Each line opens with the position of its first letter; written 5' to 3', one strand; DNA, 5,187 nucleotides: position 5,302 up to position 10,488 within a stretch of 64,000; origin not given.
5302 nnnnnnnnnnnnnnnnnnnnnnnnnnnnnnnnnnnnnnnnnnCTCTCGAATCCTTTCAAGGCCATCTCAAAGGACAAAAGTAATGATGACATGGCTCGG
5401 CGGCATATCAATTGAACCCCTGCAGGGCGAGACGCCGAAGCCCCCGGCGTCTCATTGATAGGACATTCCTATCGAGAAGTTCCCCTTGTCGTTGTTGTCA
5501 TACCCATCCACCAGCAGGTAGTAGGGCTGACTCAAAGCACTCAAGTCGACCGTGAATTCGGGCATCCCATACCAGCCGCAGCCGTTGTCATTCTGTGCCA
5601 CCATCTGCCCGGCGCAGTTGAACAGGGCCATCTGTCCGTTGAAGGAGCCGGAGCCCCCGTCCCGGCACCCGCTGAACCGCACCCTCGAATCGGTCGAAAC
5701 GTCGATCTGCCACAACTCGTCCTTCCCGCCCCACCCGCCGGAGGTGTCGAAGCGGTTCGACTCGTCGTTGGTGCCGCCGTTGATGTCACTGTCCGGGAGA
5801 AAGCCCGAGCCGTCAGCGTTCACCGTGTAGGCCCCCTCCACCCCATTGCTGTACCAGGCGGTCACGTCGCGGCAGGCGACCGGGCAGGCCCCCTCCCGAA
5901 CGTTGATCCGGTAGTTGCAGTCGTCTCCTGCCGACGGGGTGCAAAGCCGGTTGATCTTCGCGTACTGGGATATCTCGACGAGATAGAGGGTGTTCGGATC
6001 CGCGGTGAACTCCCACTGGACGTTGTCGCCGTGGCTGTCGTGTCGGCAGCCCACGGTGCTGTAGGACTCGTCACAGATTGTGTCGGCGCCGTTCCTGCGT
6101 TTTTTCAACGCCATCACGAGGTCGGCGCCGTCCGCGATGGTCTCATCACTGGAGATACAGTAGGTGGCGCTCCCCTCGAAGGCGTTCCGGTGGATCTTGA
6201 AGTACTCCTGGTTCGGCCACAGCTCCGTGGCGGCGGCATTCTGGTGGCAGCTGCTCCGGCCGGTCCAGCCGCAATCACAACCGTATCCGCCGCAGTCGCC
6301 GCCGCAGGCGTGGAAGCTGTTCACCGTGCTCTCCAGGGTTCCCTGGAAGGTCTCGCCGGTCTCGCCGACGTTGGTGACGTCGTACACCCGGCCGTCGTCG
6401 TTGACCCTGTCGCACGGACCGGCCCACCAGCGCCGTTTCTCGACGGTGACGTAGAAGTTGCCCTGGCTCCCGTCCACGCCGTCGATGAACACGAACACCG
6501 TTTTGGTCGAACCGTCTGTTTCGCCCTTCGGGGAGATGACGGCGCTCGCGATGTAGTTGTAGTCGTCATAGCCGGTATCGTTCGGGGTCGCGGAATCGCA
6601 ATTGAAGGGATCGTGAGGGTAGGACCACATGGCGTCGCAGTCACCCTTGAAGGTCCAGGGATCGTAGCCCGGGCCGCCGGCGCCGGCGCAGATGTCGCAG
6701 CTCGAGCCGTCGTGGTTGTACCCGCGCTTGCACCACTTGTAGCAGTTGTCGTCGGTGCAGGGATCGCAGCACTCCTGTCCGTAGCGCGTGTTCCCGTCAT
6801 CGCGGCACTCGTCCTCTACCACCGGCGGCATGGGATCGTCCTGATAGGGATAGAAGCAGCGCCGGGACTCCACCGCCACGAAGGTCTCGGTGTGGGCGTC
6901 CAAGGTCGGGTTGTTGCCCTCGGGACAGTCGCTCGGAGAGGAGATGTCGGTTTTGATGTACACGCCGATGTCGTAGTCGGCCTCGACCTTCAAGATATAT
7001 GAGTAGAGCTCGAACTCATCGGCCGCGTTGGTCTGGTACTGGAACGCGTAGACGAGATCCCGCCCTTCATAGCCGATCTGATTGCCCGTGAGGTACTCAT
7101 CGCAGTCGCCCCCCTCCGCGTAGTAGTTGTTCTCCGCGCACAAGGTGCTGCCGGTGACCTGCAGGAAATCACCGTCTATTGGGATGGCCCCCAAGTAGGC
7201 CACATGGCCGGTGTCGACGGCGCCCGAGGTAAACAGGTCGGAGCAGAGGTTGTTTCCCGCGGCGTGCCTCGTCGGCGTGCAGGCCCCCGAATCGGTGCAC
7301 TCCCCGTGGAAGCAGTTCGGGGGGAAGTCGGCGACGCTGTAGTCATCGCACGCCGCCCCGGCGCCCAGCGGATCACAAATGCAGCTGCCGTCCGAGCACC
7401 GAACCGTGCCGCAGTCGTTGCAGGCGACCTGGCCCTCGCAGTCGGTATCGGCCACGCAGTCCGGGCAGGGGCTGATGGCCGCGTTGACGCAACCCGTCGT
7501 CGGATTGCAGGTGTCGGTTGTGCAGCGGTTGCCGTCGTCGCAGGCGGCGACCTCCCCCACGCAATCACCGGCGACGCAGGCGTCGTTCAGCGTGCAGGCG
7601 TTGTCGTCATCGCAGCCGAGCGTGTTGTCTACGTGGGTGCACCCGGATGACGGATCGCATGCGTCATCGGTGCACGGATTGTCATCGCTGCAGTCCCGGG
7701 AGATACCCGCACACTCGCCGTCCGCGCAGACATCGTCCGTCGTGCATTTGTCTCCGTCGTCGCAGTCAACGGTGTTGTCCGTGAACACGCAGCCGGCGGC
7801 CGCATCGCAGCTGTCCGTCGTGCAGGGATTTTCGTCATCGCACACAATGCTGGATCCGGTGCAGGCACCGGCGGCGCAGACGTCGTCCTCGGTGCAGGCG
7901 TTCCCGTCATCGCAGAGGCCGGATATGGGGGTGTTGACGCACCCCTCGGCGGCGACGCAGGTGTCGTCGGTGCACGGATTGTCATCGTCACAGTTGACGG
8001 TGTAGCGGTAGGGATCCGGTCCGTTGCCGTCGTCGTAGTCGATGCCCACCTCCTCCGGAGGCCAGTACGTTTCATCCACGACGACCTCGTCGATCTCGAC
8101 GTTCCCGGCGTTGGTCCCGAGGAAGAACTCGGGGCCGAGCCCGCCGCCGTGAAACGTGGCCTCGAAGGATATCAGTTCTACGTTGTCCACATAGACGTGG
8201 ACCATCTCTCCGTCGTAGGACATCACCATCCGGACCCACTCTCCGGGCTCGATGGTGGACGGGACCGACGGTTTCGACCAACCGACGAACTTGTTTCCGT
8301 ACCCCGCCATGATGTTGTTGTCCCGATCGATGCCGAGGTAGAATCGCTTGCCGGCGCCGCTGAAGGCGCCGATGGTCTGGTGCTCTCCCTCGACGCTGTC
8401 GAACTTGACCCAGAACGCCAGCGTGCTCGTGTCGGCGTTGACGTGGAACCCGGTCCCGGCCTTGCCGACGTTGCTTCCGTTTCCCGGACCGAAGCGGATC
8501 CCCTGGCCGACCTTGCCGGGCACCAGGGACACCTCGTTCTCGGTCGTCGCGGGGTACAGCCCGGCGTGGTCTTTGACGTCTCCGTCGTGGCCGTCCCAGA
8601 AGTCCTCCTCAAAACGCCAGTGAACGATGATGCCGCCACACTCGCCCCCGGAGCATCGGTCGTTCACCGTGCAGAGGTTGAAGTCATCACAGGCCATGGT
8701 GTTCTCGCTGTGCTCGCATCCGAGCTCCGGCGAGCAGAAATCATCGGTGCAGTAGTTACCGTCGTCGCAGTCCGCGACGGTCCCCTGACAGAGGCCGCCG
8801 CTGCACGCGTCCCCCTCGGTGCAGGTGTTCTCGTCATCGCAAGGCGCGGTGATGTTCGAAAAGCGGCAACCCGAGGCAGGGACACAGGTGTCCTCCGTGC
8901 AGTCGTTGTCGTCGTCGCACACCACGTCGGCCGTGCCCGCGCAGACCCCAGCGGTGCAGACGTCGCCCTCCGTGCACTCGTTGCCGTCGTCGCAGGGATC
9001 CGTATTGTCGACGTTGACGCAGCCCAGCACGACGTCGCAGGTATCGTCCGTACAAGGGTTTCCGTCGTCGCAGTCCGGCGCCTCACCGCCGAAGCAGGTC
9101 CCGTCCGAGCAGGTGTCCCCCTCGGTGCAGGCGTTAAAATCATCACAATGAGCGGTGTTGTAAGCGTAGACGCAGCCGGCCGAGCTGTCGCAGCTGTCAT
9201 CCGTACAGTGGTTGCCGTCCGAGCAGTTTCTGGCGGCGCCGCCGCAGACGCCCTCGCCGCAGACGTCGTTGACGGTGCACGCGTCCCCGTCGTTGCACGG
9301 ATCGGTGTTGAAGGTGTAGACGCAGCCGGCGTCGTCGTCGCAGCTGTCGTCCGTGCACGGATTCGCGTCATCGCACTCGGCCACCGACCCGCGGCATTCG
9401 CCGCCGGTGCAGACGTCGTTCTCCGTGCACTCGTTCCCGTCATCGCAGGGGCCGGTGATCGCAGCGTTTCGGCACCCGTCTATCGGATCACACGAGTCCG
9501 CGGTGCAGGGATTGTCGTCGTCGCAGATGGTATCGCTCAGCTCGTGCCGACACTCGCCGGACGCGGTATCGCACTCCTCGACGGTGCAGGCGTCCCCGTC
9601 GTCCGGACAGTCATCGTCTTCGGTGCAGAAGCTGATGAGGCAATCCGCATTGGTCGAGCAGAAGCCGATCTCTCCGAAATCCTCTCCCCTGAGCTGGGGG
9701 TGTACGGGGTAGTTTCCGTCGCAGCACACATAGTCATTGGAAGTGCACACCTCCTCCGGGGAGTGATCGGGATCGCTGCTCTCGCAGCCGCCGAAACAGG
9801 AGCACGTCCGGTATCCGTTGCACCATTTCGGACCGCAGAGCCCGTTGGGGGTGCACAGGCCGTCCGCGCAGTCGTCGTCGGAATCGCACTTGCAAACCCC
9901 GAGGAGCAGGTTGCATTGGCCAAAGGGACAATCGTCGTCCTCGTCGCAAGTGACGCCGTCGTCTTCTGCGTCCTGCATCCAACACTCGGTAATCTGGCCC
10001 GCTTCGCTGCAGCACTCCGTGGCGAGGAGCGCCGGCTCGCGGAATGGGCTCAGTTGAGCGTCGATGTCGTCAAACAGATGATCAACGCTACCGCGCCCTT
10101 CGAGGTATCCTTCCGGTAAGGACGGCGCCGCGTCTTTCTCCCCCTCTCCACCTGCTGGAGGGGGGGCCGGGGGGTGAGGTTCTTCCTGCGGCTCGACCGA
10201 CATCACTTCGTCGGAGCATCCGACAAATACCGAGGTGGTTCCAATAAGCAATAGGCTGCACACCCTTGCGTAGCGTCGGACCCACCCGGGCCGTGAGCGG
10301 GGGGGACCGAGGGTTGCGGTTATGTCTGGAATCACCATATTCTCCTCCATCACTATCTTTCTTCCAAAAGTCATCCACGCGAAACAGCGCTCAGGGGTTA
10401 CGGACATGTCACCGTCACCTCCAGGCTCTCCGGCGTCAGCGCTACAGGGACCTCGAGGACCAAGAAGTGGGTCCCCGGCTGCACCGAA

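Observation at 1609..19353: Tandemly duplicated two-gene cassette encoding four giant cysteine-rich lipoproteins with no catalytic domain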

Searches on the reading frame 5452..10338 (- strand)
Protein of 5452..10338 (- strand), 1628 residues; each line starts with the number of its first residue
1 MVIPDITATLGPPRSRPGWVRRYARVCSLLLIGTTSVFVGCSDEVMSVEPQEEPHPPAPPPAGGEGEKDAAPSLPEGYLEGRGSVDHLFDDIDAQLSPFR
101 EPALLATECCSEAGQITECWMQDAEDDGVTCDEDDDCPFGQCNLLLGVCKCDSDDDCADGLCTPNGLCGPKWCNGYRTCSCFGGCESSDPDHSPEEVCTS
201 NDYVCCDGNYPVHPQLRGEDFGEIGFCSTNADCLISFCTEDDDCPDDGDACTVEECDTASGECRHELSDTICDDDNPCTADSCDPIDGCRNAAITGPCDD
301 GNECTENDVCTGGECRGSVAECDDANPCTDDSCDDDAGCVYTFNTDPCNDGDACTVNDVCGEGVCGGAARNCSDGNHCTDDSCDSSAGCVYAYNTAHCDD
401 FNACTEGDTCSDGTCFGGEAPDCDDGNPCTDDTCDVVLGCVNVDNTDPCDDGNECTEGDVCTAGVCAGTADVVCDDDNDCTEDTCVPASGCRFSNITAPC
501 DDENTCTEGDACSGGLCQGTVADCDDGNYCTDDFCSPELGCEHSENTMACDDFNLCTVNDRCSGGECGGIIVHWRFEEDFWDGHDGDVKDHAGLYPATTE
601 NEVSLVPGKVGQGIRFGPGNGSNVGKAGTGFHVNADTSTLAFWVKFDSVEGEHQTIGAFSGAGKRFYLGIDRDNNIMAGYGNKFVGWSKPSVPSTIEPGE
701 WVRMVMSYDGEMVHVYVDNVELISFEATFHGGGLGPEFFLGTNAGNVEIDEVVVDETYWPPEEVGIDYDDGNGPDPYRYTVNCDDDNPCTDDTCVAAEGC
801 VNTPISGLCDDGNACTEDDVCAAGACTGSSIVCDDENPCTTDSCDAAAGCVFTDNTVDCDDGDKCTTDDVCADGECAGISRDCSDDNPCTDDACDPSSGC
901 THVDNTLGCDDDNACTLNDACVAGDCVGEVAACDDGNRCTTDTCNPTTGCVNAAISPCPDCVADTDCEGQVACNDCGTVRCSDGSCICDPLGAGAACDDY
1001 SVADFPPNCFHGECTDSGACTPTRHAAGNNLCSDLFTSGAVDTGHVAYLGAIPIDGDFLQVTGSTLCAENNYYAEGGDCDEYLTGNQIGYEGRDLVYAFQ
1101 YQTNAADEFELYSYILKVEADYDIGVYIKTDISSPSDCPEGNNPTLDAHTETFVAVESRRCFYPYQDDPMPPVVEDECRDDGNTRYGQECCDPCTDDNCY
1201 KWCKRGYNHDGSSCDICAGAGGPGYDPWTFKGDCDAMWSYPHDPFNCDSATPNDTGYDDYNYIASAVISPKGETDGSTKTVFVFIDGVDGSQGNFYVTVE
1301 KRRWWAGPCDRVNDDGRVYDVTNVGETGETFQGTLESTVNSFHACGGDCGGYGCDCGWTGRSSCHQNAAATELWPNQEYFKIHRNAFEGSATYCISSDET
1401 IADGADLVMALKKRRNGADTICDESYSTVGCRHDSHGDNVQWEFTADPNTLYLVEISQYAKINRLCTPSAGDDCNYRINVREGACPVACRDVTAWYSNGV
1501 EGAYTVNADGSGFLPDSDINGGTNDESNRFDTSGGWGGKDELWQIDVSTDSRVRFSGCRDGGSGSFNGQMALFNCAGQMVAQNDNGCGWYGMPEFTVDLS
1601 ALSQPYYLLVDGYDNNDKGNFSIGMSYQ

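Call 7: search_protein_families(library=pfam, proteins=[window:5452-10338:-], max_evalue=0.01)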
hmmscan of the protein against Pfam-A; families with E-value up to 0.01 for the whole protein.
window:5452-10338:- (1628 aa): 2 families
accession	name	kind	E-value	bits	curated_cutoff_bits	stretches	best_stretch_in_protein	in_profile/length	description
PF00526.23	Dicty_CTDC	-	3.1e-35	120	27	11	933-954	2-23/24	Dictyostelium (slime mold) repeat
PF13385.13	Laminin_G_3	-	1.8e-12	48.1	27.6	1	632-754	13-140/151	Concanavalin A-like lectin/glucanases superfamily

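Call 8: search_protein_families(library=ncbifam, proteins=[window:5452-10338:-], max_evalue=0.01)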
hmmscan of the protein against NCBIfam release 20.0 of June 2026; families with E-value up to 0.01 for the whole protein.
window:5452-10338:- (1628 aa): 0 families

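Call 104: search_protein_families(library=padloc, proteins=[window:5452-10338:-], max_evalue=0.01)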
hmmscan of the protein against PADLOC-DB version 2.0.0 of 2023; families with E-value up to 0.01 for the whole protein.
window:5452-10338:- (1628 aa): 0 families

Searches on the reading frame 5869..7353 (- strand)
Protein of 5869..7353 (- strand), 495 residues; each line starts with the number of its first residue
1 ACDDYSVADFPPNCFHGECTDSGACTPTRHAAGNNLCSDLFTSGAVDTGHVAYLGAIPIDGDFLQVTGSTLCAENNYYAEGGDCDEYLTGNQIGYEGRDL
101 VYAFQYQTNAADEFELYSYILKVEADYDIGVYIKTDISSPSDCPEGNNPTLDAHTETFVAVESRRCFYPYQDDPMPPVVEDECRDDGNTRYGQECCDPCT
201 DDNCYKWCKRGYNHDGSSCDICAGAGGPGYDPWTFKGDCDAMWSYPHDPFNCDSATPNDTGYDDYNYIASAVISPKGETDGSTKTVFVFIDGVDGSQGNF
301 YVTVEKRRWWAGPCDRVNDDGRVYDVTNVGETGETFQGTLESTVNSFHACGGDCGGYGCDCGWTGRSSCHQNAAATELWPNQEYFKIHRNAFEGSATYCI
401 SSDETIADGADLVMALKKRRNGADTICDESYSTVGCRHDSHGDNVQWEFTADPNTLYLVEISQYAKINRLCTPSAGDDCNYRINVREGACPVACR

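Call 55: find_homologous_proteins(query=A5, max_evalue=1e-10)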
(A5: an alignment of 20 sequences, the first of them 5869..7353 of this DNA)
Query A5 (20 sequences) (495 aa, profile of the alignment): 3 proteins with E <= 1e-10 among 2807 candidates.
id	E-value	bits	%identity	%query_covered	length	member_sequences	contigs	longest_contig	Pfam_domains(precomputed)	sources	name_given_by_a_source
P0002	1.1e-166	573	51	99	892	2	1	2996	-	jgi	jgi:hypothetical protein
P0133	5.0e-115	403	49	76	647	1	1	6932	-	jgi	jgi:hypothetical protein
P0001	3.8e-98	347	61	55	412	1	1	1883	-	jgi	jgi:hypothetical protein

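Call 68: predict_structure(alignment_id=A5)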
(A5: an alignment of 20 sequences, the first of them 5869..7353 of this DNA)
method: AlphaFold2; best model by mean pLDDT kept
length: 495 residues; sequences in the alignment: 20
mean_pLDDT: 83.6   pTM: 0.83
mean pLDDT of the five models: 83.6, 82.0, 81.8, 81.8, 80.8
residues with pLDDT >= 90: 198; 70-90: 225; 50-70: 52; < 50: 20
segments of 3 or more residues with pLDDT < 50: 1-9, 175-182
pLDDT, mean of each block of 10 residues (from residue 1): 42 67 75 89 92 84 86 84 69 82 92 90 87 89 88 72 69 47 65 87 85 89 92 93 87 63 72 86 92 85 89 80 89 94 89 79 91 94 91 91 95 93 73 91 90 91 94 92 96 65
secondary structure, 60 per line:
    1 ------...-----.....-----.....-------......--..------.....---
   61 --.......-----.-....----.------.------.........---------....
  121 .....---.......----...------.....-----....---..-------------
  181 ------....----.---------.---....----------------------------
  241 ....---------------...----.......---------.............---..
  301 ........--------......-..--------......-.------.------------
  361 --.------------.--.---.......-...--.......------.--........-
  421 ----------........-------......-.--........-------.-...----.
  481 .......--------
elements in order: E15-19 E25-29 H37-40 E53-57 E63-69 E77-80 E99-107 E117-125 E129-135 H149-153 E159-162 H187-190 E209-212 E241-244 E267-273 E283-292 E299-308 H317-322 E334-339 E383-389 E396-402 E412-419 E431-438 E446-451 E456-463 E480-487

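Call 90: fold_search(model_id=the predicted structure, library=pdb)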
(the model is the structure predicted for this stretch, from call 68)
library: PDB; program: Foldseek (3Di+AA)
matches with E <= 10: 1639; with E <= 0.001: 26
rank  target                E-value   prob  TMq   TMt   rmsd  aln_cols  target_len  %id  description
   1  8woq_A                1.9e-07  1.00  0.18  0.15  14.4       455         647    7  Cryo-EM structure of human SIDT1 protein with C1 symmetry at neutral pH (released 2024-03-20)
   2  8wos_A                8.9e-07  1.00  0.18  0.14  15.0       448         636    8  Cryo-EM structure of human SIDT1 protein with C1 symmetry at low pH (released 2024-03-20)
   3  8kcx_A                1.2e-06  1.00  0.17  0.15  15.1       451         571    8  Cryo-EM structure of human SIDT1 (released 2024-06-12)
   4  8j6m_A                1.5e-06  1.00  0.19  0.15  14.3       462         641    7  SIDT1 protein (released 2024-05-01)
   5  8k1b_A                1.5e-06  1.00  0.17  0.31  15.7       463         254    7  SID1 transmembrane family member 1 (released 2024-07-10)
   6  8v38_A                2.4e-06  1.00  0.17  0.14  15.1       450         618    8  Structure of the human systemic RNAi defective transmembrane protein 1 (hSIDT1) (released 2024-06-26)
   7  9m8u_A                7.0e-06  1.00  0.16  0.13  15.2       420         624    8  Cryo-EM structure of human SIDT1 (released 2026-03-18)
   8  7y68_A                7.8e-06  0.99  0.17  0.13  15.2       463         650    7  SIDT2-pH5.5 plus miRNA (released 2023-06-21)
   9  7y63_A                9.2e-06  0.99  0.16  0.14  15.2       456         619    8  ApoSIDT2-pH7.4 (released 2023-06-21)
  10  8xbs_A                9.7e-06  1.00  0.18  0.15  14.5       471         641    6  C. elegans apo-SID1 structure (released 2024-06-05)
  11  8jul_A                1.1e-05  1.00  0.18  0.15  14.3       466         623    7  Cryo-EM structure of SIDT1 in complex with phosphatidic acid (released 2023-11-15)
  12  8jun_A                1.6e-05  1.00  0.18  0.14  15.0       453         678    8  Cryo-EM structure of SIDT1 E555Q mutant (released 2023-11-15)
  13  8k13_A                1.6e-05  1.00  0.17  0.16  15.7       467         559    7  SID1 transmembrane family member 1 (released 2024-07-10)
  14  8j6o_A                2.1e-05  0.97  0.16  0.13  16.0       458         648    7  transport T2 (released 2024-05-01)
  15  8xc1_A                2.6e-05  0.98  0.18  0.14  15.3       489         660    6  C. elegans SID1 in complex with dsRNA (released 2024-06-05)
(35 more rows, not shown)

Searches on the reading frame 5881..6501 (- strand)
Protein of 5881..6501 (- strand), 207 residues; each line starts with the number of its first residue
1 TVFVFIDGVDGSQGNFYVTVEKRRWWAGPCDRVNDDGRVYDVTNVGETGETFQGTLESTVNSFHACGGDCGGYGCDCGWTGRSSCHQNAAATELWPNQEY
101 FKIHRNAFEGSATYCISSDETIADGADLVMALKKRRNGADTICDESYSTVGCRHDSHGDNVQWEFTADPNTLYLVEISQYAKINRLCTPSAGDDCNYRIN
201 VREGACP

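Call 33: find_related_loci(query=A3, collection=genome_contigs, flank=10000)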
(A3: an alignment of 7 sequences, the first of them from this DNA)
Query A3 (207 aa) in genome_contigs; peptide patterns used: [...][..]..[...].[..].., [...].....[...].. (x = any residue, [..] = any of these).
57 stretches matched a pattern; 5 encode a relative of the query (tblastn E <= 1e-3); 5 distinct loci.
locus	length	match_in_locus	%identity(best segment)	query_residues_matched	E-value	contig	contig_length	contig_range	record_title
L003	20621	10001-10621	65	1-207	8e-88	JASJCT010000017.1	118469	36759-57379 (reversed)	MAG: Myxococcota bacterium isolate MO_167.B37 MO_167.c_166, whole genome shotgun sequence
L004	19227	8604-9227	59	1-207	7e-80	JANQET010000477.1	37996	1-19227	MAG: Myxococcota bacterium isolate PL23a_bin.40 k99_4672134, whole genome shotgun sequence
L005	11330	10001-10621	54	1-207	2e-71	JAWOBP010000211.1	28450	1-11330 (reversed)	MAG: Polyangia bacterium isolate BLK3-3.bin.217 k191_755698, whole genome shotgun sequence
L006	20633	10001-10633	50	2-207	7e-67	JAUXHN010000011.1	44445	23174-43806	MAG: Deltaproteobacteria bacterium isolate CSMAG_2956 CSMAG_2956_k119_1553495_length_44445_cov_8.9964, whole genome shot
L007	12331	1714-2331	38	2-207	2e-35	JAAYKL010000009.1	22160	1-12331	MAG: Myxococcales bacterium isolate AS10tlH2TH_424 13654_AS10, whole genome shotgun sequence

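Call 64: search_protein_families(library=pfam, proteins=[L004:1431-2645:+, L004:2661-4376:+, L004:16046-17398:+, L004:17314-18609:+, L006:1232-4813:+, L006:4933-6456:+, L006:14718-15872:+, L006:15917-17326:+, L007:4591-6174:+, L007:6175-6906:+], max_evalue=0.001)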
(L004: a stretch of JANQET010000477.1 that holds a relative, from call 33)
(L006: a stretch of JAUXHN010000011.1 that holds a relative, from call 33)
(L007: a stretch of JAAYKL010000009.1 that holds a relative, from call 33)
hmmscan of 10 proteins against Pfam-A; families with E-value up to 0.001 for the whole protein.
L004:1431-2645:+ (404 aa): 1 family
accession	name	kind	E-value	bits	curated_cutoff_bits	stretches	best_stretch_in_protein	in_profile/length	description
PF00202.27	Aminotran_3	-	8.7e-135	449.9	30.5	1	20-403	2-403/403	Aminotransferase class-III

L004:2661-4376:+ (571 aa): 1 family
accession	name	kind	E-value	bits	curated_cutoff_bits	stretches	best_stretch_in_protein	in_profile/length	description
PF03577.20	Peptidase_C69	-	3.8e-84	283.4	23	2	108-468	76-401/402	Peptidase family C69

L004:16046-17398:+ (450 aa): 0 families

L004:17314-18609:+ (431 aa): 3 families
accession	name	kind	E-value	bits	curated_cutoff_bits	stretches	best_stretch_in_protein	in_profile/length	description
PF01170.24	UPF0020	-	1.9e-42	145.7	22.3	1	219-425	1-195/197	RMKL-like, methyltransferase domain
PF22020.1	RlmL_1st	-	3.5e-20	72.2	27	1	60-115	1-55/55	RlmL ferredoxin-like domain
PF02926.22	THUMP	-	1.7e-15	57.6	20.6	1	127-210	5-84/84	THUMP domain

L006:1232-4813:+ (1193 aa): 6 families
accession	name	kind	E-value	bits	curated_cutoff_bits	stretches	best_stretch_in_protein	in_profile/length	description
PF02463.25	SMC_N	-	8.5e-67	225.2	40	1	3-1176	2-219/220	RecF/RecN/SMC N terminal domain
PF06470.18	SMC_hinge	-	2.1e-23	83.4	22.5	1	528-640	4-115/116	SMC proteins Flexible Hinge Domain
PF13476.12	AAA_23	-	3.3e-16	61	27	1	5-214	1-183/201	AAA domain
PF13304.12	AAA_21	-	8.8e-16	59.3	27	2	26-89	1-69/304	AAA domain, putative AbiEii toxin, Type IV TA system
PF13175.12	AAA_15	-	4.3e-15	56.7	32.1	1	1-389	1-265/374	AAA ATPase domain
PF13555.12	AAA_29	-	0.00016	21.8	27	1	5-48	3-46/61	P-loop containing region of AAA domain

L006:4933-6456:+ (507 aa): 4 families
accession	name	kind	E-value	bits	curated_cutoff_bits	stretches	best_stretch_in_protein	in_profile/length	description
PF00069.31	Pkinase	-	1.4e-51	175.8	31.7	1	13-271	1-253/263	Protein kinase domain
PF07714.23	PK_Tyr_Ser-Thr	-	6.9e-28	98.1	23.1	1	14-270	2-249/258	Protein tyrosine and serine/threonine kinase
PF03109.22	ABC1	-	2.7e-06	27.2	22.9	1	81-164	137-215/244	ABC1 atypical kinase-like domain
PF14531.12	Kinase-like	-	0.0004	20.2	25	1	116-226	149-254/289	Kinase-like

L006:14718-15872:+ (384 aa): 2 families
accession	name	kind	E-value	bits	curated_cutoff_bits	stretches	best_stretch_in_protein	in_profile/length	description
PF13635.12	DUF4143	-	2.2e-25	89.7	28.1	1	186-335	2-160/160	Domain of unknown function (DUF4143)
PF13173.12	AAA_14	-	2.2e-22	79.9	27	1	24-140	2-127/129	AAA domain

L006:15917-17326:+ (469 aa): 2 families
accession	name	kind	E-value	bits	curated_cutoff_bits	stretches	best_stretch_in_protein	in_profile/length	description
PF02913.24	FAD-oxidase_C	-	8.7e-60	202.9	21.2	1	230-467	2-248/248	FAD linked oxidases, C-terminal domain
PF01565.28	FAD_binding_4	-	3.1e-37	127.8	26.4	1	54-193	1-139/139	FAD binding domain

L007:4591-6174:+ (527 aa): 1 family
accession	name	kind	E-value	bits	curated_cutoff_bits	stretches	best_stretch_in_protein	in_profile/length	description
PF07494.17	Reg_prop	-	0.00015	22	20.4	0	343-360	6-23/24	Two component regulator propeller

L007:6175-6906:+ (243 aa): 0 families

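Call 84: find_related_loci(query=A3, collection=metagenome_contigs, flank=10000)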
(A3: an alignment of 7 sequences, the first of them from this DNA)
Query A3 (207 aa) in metagenome_contigs; peptide patterns used: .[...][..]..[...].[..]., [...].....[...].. (x = any residue, [..] = any of these).
183 stretches matched a pattern; 4 encode a relative of the query (tblastn E <= 1e-3); 4 distinct loci.
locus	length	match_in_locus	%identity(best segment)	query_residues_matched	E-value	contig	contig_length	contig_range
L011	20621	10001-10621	65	1-207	7e-88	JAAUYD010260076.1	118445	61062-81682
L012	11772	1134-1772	44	2-207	3e-56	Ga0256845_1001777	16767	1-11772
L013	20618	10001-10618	38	2-207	2e-35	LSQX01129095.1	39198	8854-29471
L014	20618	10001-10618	37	2-207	4e-35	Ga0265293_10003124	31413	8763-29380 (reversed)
